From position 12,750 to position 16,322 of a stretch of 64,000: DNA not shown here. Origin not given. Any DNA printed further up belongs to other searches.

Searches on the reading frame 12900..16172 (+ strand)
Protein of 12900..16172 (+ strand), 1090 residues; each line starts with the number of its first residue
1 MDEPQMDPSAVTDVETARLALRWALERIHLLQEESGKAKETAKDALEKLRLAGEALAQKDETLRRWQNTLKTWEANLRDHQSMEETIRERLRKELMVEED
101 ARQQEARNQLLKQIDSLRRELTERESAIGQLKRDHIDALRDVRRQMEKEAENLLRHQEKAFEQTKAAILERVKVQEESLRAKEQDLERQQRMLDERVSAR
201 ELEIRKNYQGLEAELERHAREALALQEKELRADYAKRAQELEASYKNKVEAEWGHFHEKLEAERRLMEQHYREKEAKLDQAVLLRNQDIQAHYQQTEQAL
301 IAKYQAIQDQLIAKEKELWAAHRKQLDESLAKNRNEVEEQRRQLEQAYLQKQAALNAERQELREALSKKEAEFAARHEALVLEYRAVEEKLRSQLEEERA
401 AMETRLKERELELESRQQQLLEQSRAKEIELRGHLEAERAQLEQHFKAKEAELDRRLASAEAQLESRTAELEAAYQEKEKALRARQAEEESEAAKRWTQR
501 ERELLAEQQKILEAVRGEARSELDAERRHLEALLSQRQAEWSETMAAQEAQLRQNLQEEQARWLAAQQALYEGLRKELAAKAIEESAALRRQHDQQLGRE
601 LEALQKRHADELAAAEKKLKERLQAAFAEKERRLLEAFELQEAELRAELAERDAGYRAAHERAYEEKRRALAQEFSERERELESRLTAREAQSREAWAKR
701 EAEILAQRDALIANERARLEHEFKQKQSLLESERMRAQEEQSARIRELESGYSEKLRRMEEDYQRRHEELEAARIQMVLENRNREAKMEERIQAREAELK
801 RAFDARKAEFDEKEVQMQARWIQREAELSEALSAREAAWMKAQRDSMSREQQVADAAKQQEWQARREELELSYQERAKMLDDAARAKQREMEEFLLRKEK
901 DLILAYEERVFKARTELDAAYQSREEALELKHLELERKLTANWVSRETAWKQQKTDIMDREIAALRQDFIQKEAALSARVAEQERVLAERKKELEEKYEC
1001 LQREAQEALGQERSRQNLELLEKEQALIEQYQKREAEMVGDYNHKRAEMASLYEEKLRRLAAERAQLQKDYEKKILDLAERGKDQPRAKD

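Call 14: search_protein_families(library=pfam, proteins=[window:12900-16172:+], max_evalue=0.00001)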
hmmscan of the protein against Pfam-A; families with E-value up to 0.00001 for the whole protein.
window:12900-16172:+ (1090 aa): 0 families

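Call 21: find_encoding_contigs(protein=window:12900-16172:+, flank=10000, max_places=10)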
Protein window:12900-16172:+ (1090 aa): no gene with exactly this product is on record in the collection.

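Call 39: find_related_loci(query=window:12900-16172:+, collection=genome_contigs, flank=10000)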
Query window:12900-16172:+ (1090 aa) in genome_contigs; peptide patterns used: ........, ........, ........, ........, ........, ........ (x = any residue, [..] = any of these).
28 stretches matched a pattern, but none encodes a relative of the query by tblastn (E <= 1e-3).

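Call 41: find_related_loci(query=window:12900-16172:+, collection=metagenome_contigs, flank=10000)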
Query window:12900-16172:+ (1090 aa) in metagenome_contigs; peptide patterns used: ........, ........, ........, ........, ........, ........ (x = any residue, [..] = any of these).
56 stretches matched a pattern, but none encodes a relative of the query by tblastn (E <= 1e-3).
